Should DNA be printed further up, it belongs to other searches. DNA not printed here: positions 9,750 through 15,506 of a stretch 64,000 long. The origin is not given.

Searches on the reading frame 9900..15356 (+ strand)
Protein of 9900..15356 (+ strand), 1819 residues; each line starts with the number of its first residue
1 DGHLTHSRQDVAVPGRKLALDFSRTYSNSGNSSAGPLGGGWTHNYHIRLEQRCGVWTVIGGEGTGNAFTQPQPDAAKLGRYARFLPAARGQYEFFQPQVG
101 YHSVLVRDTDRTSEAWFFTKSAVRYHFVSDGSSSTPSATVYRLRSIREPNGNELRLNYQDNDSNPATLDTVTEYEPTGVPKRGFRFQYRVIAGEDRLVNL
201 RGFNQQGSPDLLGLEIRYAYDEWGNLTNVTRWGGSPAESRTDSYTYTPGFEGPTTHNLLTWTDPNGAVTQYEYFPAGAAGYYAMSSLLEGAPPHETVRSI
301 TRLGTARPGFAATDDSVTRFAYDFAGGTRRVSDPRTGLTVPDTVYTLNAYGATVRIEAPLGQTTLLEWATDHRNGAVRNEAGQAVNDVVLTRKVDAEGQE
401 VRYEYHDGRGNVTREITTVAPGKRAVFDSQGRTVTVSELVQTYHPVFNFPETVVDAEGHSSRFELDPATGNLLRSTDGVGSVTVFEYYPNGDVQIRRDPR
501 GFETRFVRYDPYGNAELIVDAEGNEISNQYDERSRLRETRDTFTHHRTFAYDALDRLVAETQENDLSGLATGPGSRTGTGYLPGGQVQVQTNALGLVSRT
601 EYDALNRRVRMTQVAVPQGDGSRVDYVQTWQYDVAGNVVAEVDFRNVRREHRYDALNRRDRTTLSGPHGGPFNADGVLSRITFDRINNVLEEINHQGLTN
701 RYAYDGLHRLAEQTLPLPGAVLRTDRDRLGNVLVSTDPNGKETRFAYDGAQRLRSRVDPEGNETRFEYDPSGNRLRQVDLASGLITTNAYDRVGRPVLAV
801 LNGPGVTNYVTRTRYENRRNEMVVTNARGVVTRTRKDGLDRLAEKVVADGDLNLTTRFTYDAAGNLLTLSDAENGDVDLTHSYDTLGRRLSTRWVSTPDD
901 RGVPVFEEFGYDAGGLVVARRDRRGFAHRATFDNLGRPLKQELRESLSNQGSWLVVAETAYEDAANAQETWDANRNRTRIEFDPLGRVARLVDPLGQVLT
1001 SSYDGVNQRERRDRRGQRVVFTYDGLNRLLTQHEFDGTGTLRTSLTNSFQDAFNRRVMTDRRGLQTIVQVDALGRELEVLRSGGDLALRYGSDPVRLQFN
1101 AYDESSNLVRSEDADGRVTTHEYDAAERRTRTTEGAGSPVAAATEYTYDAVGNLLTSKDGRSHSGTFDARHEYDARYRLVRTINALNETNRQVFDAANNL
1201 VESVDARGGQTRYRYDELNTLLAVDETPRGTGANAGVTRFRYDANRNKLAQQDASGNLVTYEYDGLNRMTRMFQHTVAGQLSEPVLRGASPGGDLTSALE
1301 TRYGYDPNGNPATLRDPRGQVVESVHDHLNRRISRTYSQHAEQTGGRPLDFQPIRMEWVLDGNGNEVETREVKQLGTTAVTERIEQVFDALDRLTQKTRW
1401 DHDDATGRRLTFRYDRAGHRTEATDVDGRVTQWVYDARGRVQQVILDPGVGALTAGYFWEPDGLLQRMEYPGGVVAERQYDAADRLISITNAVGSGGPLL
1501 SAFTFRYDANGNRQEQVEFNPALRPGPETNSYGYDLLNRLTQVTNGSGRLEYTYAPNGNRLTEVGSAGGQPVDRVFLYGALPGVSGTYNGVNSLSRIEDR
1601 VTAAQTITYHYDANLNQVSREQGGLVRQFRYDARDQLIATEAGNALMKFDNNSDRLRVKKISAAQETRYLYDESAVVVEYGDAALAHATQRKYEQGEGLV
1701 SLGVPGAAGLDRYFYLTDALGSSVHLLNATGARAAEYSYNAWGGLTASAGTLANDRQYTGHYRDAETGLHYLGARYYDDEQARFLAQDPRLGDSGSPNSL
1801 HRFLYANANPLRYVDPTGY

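Call 77: search_solved_structures(query=window:9900-15356:+, max_evalue=1e-10)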
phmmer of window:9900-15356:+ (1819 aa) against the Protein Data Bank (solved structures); distinct sequences matched with E-value up to 1e-10: 10.
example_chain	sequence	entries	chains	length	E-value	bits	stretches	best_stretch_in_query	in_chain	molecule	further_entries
8h8a_A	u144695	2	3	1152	4.3e-29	103.8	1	1531-1819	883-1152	Putative Rhs-family protein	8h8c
8h8b_A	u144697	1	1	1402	1.8e-27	98.4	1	1531-1819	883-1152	Putative Rhs-family protein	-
7q97_A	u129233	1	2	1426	3.4e-27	97.5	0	661-775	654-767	Rhs family protein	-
8qjd_A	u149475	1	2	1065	5.5e-25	90.1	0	1391-1568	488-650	Salmonella bongori Rhs core domain (residues 360-1420)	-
8qjb_A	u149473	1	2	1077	7.5e-25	89.7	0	1391-1568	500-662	T6SS-associated Rhs core domain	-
8qjc_A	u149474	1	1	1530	1.8e-24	88.4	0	1399-1568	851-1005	T6SS-associated Rhs core and toxin domain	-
8cp6_B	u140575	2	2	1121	5.8e-21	76.8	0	684-896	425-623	Toxin protein Tse5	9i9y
8qja_A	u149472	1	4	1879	4.3e-20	73.9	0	678-797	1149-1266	Putative type VI secretion system YD repeat-containing Rhs element Vgr protein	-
8uy4_A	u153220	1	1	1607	1.2e-17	65.8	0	1101-1268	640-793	Tse15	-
8uxt_A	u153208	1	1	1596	1.4e-16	62.3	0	1101-1269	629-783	Tse15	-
